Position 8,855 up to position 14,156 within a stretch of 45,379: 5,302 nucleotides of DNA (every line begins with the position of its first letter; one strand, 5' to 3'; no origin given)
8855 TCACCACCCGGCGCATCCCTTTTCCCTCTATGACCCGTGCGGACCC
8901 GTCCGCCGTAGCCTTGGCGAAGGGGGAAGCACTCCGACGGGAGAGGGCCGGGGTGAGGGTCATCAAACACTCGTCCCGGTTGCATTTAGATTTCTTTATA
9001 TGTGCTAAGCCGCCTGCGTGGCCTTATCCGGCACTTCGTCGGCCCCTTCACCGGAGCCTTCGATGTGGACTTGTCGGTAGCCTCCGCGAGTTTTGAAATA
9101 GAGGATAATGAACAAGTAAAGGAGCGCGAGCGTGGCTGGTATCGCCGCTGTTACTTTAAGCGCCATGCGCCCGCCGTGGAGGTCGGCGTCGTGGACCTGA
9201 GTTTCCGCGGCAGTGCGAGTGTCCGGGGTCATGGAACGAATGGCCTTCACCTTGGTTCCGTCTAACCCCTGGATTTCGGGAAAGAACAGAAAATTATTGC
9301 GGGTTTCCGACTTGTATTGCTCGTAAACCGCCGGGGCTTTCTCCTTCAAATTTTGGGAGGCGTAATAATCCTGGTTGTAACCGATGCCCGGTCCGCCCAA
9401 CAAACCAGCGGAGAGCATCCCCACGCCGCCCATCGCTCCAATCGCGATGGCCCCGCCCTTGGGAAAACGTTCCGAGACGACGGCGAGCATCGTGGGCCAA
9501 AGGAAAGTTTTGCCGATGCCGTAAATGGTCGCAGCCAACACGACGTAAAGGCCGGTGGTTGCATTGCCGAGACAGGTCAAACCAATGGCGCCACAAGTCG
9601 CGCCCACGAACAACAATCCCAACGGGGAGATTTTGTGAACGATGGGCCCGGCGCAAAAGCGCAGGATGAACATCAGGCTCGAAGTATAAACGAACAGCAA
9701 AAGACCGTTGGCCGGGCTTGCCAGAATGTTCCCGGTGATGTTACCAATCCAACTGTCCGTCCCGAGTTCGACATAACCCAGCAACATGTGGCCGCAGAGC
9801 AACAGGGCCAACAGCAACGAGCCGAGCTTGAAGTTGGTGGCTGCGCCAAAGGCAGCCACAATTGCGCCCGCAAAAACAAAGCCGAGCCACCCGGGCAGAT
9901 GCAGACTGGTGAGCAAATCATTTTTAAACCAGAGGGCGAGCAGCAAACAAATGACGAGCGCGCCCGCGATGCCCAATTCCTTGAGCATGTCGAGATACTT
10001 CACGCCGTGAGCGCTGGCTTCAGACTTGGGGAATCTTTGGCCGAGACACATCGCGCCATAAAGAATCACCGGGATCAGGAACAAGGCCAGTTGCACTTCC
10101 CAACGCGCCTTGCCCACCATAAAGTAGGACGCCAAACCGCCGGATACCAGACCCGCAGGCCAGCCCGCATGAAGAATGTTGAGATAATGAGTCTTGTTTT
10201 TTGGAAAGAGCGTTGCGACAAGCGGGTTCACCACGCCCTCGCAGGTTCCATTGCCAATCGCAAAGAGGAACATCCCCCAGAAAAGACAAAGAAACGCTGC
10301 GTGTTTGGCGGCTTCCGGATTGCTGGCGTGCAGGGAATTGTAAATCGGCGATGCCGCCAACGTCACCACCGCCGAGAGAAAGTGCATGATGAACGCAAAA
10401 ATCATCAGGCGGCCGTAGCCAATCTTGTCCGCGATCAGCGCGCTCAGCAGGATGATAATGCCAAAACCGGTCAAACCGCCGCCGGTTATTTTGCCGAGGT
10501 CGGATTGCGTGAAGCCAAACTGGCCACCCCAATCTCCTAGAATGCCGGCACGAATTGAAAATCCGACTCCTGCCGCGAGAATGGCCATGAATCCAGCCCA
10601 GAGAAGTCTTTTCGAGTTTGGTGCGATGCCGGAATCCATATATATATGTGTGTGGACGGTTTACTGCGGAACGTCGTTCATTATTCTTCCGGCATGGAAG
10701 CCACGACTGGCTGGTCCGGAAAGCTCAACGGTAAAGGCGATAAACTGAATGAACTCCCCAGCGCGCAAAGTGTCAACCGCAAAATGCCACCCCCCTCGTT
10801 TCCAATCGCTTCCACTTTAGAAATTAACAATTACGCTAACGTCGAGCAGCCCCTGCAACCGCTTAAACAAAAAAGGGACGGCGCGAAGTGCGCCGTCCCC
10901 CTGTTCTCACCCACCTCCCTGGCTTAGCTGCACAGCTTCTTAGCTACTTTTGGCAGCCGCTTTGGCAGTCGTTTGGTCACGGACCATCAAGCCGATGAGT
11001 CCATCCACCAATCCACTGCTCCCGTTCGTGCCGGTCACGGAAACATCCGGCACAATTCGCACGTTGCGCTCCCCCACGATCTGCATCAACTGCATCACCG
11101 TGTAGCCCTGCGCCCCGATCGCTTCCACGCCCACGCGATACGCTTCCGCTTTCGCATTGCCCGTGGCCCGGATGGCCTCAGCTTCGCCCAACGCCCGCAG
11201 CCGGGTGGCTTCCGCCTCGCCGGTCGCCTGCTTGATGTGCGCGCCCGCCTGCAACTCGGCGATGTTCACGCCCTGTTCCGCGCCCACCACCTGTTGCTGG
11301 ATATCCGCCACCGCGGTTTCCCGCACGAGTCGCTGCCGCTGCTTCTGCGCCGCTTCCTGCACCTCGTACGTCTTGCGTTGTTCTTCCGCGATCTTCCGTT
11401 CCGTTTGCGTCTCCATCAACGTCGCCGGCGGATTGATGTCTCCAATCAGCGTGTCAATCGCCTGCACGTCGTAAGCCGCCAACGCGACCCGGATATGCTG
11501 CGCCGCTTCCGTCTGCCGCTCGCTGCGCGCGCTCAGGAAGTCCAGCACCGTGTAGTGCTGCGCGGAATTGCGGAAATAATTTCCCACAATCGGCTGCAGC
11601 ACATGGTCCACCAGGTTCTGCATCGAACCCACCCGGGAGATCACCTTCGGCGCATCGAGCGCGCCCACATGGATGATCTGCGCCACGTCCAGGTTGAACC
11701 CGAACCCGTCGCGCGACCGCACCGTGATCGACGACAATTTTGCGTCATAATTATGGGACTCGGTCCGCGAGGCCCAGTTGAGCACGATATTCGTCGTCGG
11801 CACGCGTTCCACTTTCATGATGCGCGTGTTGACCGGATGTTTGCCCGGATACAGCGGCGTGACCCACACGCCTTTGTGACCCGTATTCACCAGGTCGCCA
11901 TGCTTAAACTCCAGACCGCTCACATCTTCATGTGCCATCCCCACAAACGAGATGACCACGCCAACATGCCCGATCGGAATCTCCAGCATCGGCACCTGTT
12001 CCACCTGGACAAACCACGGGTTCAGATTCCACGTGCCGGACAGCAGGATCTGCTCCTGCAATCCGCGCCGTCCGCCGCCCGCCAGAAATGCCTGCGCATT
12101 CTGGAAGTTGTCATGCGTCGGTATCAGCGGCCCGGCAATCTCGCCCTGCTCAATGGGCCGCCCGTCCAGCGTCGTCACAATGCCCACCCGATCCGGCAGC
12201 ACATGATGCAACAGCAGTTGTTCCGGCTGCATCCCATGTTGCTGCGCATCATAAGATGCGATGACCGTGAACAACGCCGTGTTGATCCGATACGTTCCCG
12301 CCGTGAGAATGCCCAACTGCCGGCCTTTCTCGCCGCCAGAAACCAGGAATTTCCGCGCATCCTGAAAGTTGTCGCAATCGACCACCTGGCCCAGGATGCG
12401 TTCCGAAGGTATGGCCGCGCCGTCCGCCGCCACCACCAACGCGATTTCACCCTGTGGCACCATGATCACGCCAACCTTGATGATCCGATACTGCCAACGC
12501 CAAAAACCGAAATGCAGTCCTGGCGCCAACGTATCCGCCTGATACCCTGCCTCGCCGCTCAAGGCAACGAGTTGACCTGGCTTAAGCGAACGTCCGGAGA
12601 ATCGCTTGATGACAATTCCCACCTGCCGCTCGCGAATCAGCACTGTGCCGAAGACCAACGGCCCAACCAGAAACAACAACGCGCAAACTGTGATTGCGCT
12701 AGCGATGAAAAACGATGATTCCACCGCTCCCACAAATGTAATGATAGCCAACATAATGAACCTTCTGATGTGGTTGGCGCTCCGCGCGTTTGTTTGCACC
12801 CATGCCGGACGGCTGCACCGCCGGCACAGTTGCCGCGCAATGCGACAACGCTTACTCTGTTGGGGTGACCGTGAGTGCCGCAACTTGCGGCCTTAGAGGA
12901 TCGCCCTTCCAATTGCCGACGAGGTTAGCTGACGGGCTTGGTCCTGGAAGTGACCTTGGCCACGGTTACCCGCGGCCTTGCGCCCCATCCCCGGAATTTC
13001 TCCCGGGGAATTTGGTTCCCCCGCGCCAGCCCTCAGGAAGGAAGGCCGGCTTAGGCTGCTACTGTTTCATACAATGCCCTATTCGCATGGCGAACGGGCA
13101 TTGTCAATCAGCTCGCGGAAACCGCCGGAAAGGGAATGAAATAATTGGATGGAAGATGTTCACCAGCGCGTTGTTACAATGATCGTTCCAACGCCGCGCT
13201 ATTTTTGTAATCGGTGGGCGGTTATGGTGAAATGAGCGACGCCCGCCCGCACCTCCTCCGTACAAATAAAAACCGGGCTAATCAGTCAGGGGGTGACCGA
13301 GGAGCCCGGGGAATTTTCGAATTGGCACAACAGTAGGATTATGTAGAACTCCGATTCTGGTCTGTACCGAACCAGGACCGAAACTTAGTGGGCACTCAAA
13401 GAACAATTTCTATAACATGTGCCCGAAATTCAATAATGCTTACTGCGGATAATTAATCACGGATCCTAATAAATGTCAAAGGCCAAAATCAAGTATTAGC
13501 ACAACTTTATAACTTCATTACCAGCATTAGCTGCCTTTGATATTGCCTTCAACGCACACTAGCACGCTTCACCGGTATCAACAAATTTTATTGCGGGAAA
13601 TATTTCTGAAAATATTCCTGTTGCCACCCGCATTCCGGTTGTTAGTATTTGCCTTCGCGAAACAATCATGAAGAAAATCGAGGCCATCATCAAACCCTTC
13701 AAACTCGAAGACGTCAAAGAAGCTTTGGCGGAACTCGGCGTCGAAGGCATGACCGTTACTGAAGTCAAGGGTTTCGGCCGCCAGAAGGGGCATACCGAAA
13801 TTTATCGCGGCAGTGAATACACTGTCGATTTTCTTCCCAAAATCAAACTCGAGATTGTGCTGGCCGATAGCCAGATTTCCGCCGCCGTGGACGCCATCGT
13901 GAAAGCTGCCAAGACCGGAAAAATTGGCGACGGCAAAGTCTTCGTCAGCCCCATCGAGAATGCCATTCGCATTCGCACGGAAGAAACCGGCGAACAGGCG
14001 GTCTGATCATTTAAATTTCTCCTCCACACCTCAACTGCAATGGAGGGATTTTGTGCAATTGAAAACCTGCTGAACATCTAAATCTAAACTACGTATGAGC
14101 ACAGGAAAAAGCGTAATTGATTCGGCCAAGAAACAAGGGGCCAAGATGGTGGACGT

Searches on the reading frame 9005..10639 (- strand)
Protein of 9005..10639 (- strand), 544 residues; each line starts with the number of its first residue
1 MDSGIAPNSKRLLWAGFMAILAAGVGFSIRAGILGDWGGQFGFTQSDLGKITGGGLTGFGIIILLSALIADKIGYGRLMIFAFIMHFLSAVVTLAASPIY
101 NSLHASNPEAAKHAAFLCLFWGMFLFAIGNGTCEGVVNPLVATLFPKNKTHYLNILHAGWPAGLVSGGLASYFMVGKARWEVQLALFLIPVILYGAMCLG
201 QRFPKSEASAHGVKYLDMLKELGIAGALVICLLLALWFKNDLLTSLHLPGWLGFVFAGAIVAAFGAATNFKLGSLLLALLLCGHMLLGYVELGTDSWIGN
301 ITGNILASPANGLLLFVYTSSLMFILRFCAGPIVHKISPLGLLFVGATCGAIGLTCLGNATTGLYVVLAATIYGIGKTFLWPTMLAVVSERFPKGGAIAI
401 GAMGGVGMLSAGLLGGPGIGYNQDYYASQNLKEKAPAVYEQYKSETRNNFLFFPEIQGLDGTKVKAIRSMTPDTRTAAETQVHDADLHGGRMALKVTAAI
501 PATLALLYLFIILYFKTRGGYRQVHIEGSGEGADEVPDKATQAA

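Call 11: search_protein_families(library=pfam, proteins=[window:9008-10639:-])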
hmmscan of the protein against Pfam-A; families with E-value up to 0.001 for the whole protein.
window:9008-10639:- (544 aa): 1 family
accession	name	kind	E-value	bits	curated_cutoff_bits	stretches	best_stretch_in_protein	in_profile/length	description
PF07690.21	MFS_1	-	3.7e-14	52.9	33.4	1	17-413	2-345/347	Major Facilitator Superfamily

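Call 53: find_encoding_contigs(protein=window:9005-10639:-, flank=10000, max_places=10)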
Protein window:9005-10639:- (544 aa): no gene with exactly this product is on record in the collection.

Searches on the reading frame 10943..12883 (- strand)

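Call 11: search_protein_families(library=pfam, proteins=[window:10943-12883:-])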
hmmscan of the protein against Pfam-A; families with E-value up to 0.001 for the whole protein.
window:10943-12883:- (647 aa): 1 family
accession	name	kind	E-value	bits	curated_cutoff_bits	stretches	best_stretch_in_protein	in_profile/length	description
PF01145.31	Band_7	-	6.4e-27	95.2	23.6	1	302-514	3-174/176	SPFH domain / Band 7 family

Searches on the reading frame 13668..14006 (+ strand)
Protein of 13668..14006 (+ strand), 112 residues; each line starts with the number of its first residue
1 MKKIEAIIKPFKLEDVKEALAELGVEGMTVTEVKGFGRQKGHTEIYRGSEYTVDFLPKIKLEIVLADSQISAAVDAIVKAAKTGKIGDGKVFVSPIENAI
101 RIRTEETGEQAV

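Call 11: search_protein_families(library=pfam, proteins=[window:13668-14003:+])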
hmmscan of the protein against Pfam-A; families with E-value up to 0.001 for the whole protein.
window:13668-14003:+ (112 aa): 1 family
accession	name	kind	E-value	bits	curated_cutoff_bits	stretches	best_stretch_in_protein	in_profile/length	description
PF00543.27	P-II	-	4.1e-34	117.4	25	1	1-106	1-102/102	Nitrogen regulatory protein P-II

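Call 14: find_encoding_contigs(protein=window:13668-14006:+, flank=6000, max_places=10)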
Protein window:13668-14006:+ (112 aa): 2 contigs read that carry it; 2 places shown.
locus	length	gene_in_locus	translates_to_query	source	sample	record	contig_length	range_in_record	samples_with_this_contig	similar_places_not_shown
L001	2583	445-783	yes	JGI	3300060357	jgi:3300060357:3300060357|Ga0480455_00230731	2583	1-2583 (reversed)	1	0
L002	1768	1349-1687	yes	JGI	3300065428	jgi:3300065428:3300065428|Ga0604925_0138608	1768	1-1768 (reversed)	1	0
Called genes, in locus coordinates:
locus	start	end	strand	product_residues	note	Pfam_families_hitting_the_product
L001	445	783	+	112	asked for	PF00543:P-II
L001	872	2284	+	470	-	PF03951:Gln-synt_N, PF00120:Gln-synt_C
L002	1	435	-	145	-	?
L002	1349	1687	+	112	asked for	PF00543:P-II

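Call 44: list_cluster_members(proteins=[L001:872-2281:+])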
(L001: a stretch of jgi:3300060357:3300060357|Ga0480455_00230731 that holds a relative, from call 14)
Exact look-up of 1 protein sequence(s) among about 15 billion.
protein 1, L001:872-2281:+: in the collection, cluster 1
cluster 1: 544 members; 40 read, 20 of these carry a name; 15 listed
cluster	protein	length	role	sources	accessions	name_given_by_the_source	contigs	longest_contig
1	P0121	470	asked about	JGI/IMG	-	glutamine synthetase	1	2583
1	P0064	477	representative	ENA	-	-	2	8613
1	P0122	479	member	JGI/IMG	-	glutamine synthetase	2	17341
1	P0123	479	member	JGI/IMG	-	glutamine synthetase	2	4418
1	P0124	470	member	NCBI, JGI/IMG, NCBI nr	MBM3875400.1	MAG: type I glutamate--ammonia ligase [Verrucomicrobia bacterium] | type I glutamate--ammonia ligase [Verrucomicrobiota bacterium]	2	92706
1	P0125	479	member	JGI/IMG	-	glutamine synthetase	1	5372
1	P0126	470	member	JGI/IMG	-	glutamine synthetase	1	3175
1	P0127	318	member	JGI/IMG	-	glutamine synthetase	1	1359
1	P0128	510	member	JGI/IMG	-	glutamine synthetase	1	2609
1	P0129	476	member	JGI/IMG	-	glutamine synthetase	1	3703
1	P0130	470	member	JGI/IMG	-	glutamine synthetase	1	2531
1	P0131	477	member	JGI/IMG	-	glutamine synthetase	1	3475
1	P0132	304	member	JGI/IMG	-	glutamine synthetase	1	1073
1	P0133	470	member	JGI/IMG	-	glutamine synthetase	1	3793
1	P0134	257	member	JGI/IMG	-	glutamine synthetase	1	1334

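Call 48: search_protein_families(library=ncbifam, proteins=[window:13668-14003:+])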
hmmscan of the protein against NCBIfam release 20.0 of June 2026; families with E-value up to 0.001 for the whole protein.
window:13668-14003:+ (112 aa): 2 families
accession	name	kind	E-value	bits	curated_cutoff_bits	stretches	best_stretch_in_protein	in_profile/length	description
NF008111.0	PRK10858.1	equivalog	6.3e-52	174.7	202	1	1-112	1-112/112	nitrogen regulatory protein P-II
NF007946.0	PRK10665.1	equivalog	8.5e-48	161.8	181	1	1-111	1-111/112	P-II family nitrogen regulator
